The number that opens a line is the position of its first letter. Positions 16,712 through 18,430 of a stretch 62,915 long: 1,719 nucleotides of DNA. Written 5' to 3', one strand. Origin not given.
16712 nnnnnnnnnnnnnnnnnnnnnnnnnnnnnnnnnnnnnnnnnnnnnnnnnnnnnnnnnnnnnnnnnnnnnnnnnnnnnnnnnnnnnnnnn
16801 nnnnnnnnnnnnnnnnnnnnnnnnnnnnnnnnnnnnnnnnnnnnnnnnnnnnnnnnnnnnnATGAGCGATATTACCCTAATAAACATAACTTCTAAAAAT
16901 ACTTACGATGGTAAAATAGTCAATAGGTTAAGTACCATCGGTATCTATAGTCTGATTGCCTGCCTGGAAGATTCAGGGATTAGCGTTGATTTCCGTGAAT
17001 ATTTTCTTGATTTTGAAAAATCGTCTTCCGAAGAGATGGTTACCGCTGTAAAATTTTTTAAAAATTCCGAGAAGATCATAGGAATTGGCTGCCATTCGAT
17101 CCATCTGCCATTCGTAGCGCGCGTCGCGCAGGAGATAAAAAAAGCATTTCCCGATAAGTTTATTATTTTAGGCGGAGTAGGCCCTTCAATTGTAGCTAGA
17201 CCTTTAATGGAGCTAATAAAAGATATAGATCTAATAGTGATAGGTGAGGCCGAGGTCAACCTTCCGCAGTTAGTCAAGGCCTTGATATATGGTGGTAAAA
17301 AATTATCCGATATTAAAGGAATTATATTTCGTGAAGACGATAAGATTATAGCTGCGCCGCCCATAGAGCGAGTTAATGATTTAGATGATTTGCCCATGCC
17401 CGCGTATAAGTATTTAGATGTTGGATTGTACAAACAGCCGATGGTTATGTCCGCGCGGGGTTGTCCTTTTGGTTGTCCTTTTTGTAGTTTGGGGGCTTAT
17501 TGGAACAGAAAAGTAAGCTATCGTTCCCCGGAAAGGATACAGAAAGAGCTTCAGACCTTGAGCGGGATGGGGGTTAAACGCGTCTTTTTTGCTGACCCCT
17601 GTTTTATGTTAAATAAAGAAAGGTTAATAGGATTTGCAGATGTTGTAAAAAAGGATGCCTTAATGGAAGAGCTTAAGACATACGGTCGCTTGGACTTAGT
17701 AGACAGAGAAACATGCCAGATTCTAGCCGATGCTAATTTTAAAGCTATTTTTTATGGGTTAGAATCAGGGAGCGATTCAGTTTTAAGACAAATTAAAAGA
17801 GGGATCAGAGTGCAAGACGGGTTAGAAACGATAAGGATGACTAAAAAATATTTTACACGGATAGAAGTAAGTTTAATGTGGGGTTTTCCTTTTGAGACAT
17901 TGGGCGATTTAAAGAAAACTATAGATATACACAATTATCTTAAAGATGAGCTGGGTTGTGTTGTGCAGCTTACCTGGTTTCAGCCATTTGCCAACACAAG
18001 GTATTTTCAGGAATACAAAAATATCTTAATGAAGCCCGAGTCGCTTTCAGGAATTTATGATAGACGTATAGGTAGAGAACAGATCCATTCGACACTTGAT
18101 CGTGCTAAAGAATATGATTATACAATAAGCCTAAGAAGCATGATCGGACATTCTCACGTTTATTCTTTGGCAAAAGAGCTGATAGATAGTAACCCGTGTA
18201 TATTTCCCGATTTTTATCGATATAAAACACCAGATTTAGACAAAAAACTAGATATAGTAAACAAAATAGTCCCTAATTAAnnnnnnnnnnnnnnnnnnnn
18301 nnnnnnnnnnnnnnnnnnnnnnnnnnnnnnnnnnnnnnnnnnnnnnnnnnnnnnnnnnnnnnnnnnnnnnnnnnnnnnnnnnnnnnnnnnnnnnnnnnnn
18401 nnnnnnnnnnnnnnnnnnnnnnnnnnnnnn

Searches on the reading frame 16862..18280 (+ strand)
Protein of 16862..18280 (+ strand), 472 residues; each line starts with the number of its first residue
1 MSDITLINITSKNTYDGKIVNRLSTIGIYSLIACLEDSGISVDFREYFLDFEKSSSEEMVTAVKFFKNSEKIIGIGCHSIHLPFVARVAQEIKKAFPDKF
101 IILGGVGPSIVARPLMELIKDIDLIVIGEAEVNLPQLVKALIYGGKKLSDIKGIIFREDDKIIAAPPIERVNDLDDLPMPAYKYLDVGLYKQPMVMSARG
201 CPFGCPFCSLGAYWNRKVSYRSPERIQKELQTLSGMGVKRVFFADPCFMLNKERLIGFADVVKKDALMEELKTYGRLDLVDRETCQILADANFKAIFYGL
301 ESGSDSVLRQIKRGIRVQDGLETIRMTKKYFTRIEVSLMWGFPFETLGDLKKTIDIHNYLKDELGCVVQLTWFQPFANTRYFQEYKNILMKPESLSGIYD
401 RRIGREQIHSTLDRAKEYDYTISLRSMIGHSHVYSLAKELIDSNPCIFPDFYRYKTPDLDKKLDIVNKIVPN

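Call 3: search_protein_families(library=pfam, proteins=[window:16862-18280:+], max_evalue=0.01)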
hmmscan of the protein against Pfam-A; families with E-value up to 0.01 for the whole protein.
window:16862-18280:+ (472 aa): 2 families
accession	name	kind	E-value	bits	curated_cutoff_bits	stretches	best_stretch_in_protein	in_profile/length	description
PF04055.27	Radical_SAM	-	7e-21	75.5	29.5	1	198-355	4-164/166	Radical SAM superfamily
PF02310.24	B12-binding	-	7e-12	45.7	32.1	1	18-137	7-120/121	B12 binding domain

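Call 19: search_protein_families(library=ncbifam, proteins=[window:16862-18280:+], max_evalue=0.0001)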
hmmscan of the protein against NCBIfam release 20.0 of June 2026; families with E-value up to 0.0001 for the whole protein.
window:16862-18280:+ (472 aa): 23 families
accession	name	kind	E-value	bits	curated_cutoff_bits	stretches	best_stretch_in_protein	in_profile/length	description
NF050148.1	rSAM_ApyD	equivalog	1.9e-39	135.6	750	1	62-388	67-396/645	RiPP biosynthesis radical SAM protein ApyD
TIGR04479.1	bcpD_PhpK_rSAM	subfamily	2.2e-33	115.4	600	1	16-363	63-412/504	PhpK family radical SAM P-methyltransferase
TIGR04013.1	B12_SAM_MJ_1487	hypoth_equivalog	3.6e-33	115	251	1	54-388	26-360/382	TIGR04013 family B12-binding domain/radical SAM domain-containing protein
TIGR02026.1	BchE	equivalog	5.6e-33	114.5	481.35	1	17-386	14-388/497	magnesium-protoporphyrin IX monomethyl ester anaerobic oxidative cyclase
TIGR04014.1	B12_SAM_MJ_0865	equivalog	3.2e-27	95.4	360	1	101-359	71-335/434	methyl-coenzyme M reductase glutamine C-methyltransferase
TIGR03471.1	HpnJ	equivalog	8.8e-27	94.1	577.6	1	83-386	82-388/472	hopanoid biosynthesis associated radical SAM protein HpnJ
TIGR04367.1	HpnR_B12_rSAM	equivalog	5.1e-23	81.3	650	1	17-338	14-331/490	hopanoid C-3 methylase HpnR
NF033712.0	B12_rSAM_KedN5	subfamily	2.3e-22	79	700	1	71-252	64-255/624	KedN5 family methylcobalamin-dependent radical SAM C-methyltransferase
TIGR04190.1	B12_SAM_Ta0216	equivalog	3.2e-22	78.8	500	1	24-363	36-397/554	TIGR04190 family B12-binding domain/radical SAM domain protein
TIGR03975.1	rSAM_ocin_1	subfamily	5.1e-22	78.1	281.85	1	67-349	126-419/606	RiPP maturation radical SAM C-methyltransferase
NF038361.1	rSAM_Sden_1168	equivalog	1.1e-20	73.7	575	1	67-353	138-444/560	Sden_1168 family B12-binding radical SAM P-methyltransferase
TIGR04072.2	rSAM_ladder_B12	equivalog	1.4e-20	73.4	360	1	84-361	85-350/443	lipid biosynthesis B12-binding/radical SAM protein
TIGR04385.1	B12_rSAM_cofa1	equivalog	3.9e-19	69.2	450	1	20-361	15-361/438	B12 lower ligand biosynthesis radical SAM protein BzaD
NF045585.1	rSAM_slr0320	equivalog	2.7e-14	52.6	775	1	85-364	125-413/511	photosystem II high light acclimation radical SAM protein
TIGR04295.1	B12_rSAM_oligo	hypoth_equivalog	2.6e-13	49.5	400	1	87-316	88-317/422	TIGR04295 family B12-binding domain-containing radical SAM protein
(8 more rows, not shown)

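Call 55: search_solved_structures(query=window:16862-18280:+, max_evalue=0.01)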
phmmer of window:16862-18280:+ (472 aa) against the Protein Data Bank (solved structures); distinct sequences matched with E-value up to 0.01: 6.
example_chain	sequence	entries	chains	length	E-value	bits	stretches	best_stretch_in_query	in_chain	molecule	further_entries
9ccb_A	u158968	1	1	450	3.2e-18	68.9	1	113-360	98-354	Radical SAM core domain-containing protein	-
9n1b_A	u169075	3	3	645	6.7e-15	57.9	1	72-354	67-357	Radical SAM protein | Radical SAM enzyme CysS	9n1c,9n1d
6fd2_B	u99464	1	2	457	1.8e-09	40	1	193-356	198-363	Putative apramycin biosynthetic oxidoreductase 4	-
7kdx_A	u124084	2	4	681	6.1e-09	38.3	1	72-250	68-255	Methyltransferase TokK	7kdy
5ul2_A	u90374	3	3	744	8.8e-06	27.9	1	91-249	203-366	OxsB protein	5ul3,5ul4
4jc0_A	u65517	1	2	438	0.00028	22.9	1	165-366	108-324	Ribosomal protein S12 methylthiotransferase RimO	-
